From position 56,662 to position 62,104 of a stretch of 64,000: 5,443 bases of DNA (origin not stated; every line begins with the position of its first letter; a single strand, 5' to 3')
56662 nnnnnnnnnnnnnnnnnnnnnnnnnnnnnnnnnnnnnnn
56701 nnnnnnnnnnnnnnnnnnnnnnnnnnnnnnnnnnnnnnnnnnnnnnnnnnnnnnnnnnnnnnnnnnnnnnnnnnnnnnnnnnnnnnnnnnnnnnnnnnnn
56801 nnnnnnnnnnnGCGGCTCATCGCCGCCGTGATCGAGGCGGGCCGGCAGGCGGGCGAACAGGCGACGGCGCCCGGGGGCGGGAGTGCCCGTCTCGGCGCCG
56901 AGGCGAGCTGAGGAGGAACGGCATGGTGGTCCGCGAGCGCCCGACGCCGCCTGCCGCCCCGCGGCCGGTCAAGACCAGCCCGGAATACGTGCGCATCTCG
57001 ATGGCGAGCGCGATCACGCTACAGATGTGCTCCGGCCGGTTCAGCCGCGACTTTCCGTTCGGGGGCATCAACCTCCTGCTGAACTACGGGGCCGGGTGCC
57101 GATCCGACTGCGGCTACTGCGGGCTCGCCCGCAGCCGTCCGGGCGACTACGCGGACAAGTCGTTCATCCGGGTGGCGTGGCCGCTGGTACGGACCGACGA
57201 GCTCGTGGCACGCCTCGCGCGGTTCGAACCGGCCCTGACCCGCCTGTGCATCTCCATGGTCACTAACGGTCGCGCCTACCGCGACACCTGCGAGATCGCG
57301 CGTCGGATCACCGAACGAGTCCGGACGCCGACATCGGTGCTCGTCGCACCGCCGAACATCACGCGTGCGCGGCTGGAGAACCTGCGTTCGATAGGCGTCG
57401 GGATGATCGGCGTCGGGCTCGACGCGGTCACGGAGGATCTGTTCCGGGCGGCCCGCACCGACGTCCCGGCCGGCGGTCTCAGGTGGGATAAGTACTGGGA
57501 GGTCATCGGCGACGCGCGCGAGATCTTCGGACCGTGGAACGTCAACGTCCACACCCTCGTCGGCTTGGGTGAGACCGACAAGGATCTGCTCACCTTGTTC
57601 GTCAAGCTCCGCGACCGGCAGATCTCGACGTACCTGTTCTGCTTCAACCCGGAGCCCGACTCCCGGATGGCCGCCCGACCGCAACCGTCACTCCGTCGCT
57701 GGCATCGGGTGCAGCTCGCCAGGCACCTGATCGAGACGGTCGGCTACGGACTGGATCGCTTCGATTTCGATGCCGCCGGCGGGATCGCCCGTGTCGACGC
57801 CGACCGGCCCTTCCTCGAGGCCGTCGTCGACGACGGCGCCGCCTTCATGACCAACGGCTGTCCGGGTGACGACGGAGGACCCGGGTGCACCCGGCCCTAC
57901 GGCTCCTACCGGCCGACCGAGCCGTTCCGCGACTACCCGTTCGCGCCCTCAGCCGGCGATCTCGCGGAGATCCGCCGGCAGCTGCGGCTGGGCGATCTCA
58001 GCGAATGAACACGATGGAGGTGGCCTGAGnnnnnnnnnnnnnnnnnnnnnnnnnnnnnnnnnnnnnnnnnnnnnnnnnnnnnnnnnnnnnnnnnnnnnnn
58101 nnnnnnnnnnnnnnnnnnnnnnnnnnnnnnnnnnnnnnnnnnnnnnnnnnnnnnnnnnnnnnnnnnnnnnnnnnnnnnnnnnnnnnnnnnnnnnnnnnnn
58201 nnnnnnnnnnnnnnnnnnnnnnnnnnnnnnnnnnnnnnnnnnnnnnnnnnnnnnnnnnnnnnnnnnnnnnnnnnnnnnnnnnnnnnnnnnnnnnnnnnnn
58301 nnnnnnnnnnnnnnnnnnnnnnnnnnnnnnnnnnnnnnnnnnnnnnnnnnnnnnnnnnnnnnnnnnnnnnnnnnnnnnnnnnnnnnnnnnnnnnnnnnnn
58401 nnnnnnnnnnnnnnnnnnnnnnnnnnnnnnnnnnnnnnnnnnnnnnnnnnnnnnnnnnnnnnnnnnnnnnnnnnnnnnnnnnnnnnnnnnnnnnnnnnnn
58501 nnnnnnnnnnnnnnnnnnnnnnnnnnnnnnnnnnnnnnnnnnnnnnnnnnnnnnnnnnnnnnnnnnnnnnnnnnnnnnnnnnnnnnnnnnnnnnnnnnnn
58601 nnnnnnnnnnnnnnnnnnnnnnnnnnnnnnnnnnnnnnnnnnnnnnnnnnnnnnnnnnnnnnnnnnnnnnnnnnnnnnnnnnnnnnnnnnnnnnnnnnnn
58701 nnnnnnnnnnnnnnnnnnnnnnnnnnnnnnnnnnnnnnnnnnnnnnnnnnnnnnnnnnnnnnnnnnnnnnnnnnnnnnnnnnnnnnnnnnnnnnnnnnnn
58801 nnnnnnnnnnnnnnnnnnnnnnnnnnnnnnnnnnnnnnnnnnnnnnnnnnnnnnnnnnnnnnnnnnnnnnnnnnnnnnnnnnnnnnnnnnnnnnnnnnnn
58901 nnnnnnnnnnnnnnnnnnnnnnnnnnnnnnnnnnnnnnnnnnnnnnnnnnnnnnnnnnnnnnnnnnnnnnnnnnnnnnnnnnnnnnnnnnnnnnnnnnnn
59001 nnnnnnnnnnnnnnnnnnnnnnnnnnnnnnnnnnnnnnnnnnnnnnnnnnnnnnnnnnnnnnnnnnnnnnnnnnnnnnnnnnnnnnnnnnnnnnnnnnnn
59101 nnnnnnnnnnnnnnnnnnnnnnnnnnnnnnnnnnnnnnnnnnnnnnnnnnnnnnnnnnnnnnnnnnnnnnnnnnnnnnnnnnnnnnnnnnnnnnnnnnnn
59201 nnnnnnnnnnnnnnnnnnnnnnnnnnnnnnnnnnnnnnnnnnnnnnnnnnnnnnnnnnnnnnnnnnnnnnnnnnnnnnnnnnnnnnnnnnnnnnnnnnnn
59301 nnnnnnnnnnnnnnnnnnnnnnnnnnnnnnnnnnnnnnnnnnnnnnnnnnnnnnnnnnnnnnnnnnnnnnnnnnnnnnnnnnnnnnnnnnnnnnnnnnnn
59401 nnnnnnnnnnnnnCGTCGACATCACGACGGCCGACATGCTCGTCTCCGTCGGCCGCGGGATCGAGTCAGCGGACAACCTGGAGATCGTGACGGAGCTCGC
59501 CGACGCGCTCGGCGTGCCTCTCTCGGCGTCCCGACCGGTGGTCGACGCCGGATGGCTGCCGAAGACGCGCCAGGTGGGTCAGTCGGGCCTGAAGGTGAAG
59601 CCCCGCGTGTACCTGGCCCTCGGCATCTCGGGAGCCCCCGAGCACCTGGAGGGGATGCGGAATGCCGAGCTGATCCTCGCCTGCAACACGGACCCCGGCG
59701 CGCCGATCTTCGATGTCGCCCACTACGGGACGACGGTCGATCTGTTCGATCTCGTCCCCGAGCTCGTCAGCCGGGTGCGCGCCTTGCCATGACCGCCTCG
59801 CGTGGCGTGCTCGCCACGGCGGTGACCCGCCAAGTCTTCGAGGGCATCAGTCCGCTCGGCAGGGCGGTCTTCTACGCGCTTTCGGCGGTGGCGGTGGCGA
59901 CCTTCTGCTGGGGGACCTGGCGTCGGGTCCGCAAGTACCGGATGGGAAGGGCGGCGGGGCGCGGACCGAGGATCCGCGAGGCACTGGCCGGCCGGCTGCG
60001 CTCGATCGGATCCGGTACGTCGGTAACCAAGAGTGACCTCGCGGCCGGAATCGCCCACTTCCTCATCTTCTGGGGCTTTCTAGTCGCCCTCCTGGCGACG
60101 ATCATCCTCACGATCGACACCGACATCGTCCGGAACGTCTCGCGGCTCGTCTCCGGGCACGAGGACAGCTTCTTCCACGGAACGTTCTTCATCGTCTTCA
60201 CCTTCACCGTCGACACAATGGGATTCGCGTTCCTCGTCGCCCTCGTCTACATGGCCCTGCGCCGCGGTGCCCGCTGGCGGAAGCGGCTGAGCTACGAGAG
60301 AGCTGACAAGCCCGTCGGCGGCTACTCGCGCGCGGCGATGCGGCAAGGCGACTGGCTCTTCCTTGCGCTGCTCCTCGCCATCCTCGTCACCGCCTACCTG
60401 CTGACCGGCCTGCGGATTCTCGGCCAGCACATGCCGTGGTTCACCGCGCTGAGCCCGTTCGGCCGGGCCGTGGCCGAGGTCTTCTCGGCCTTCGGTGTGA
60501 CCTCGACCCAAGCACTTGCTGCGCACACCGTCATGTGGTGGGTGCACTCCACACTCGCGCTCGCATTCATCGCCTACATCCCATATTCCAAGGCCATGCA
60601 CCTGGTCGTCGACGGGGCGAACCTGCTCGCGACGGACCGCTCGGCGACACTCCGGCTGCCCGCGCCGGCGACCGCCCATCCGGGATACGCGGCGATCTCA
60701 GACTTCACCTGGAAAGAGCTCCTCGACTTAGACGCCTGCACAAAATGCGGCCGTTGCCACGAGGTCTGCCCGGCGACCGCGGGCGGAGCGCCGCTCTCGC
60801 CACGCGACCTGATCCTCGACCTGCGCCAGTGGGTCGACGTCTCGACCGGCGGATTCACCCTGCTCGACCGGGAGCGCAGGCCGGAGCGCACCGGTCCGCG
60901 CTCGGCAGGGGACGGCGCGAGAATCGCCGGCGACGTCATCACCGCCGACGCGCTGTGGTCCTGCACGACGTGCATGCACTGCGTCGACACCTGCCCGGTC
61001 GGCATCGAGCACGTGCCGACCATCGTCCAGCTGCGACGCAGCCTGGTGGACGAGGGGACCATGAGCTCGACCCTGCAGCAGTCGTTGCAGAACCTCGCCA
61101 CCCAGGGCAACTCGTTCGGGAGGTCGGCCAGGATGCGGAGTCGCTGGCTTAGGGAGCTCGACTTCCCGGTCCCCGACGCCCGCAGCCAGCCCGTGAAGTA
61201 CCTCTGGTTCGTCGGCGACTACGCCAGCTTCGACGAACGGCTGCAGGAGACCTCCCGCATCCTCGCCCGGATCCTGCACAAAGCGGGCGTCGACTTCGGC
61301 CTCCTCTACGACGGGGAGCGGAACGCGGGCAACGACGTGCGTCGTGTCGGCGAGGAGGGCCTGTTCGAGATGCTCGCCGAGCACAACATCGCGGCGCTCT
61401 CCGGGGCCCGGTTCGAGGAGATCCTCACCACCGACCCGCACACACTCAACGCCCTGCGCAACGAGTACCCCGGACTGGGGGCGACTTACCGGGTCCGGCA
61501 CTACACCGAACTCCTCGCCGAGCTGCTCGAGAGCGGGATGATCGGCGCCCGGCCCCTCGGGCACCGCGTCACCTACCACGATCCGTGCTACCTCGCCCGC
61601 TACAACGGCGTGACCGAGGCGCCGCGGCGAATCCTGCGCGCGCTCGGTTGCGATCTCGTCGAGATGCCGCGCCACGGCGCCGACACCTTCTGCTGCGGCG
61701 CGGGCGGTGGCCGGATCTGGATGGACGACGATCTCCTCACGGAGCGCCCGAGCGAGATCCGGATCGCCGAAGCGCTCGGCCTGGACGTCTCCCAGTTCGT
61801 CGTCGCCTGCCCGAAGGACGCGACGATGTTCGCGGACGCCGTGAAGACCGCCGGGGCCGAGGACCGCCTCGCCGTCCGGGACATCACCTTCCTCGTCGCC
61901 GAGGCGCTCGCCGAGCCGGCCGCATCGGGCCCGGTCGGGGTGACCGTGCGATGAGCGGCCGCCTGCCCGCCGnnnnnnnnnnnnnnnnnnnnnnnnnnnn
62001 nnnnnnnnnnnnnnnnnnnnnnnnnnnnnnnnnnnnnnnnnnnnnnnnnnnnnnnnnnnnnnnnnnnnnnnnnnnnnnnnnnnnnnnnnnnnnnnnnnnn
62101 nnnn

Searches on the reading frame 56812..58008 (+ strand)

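Call 84: search_protein_families(library=pfam, proteins=[window:56812-58008:+], max_evalue=0.0001)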
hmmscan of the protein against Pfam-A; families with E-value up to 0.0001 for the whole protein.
window:56812-58008:+ (398 aa): 1 family
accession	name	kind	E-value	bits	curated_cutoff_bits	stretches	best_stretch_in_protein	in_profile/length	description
PF04055.27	Radical_SAM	-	3e-13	50.7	29.5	1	91-262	2-162/166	Radical SAM superfamily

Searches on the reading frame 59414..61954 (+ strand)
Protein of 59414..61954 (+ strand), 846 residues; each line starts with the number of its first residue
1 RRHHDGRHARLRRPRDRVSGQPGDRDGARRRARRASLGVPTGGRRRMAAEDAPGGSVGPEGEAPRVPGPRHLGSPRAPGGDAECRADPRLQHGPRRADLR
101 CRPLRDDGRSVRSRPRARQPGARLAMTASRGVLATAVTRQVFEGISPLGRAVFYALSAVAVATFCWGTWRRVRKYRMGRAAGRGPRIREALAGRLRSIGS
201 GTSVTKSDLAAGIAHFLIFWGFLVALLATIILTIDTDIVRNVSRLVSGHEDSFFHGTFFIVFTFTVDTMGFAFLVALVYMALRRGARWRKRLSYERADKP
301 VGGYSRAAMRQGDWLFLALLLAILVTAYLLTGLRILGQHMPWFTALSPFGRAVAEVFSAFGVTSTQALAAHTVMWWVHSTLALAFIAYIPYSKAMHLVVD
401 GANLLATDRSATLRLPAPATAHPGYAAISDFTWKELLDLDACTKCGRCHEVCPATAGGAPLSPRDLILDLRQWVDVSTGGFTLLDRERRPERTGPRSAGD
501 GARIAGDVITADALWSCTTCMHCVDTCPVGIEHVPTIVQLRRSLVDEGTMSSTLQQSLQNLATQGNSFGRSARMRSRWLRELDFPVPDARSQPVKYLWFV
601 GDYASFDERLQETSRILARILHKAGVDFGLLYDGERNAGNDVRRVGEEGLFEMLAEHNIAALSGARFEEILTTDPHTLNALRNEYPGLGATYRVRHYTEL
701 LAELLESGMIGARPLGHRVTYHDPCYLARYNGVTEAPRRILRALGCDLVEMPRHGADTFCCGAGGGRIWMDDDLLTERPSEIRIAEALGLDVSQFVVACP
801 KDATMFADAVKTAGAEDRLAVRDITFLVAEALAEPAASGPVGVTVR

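Call 84: search_protein_families(library=pfam, proteins=[window:59414-61954:+], max_evalue=0.0001)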
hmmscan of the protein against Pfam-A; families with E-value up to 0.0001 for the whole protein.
window:59414-61954:+ (846 aa): 9 families
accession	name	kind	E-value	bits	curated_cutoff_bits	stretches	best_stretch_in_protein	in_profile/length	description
PF02754.22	CCG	-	2.3e-16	60.1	20.6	1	719-800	1-78/85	Cysteine-rich domain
PF13237.11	Fer4_10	-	4.4e-11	43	25.5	1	437-528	4-53/53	4Fe-4S dicluster domain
PF13187.11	Fer4_9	-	1.2e-10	41.7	27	1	441-530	1-50/52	4Fe-4S dicluster domain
PF13183.11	Fer4_8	-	3.5e-10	40.7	27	1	439-531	2-68/68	4Fe-4S dicluster domain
PF12797.12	Fer4_2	-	3.8e-07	30.1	24.5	1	433-454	1-22/22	4Fe-4S binding domain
PF13484.11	Fer4_16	-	4.6e-06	27.8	30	0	517-545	2-31/66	4Fe-4S double cluster binding domain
PF12838.12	Fer4_7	-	9.4e-06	26.4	27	0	442-531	2-52/52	4Fe-4S dicluster domain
PF13534.11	Fer4_17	-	2e-05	25.5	22.2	0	438-454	42-58/61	4Fe-4S dicluster domain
PF14697.11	Fer4_21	-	8.7e-05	23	35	0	439-454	38-53/59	4Fe-4S dicluster domain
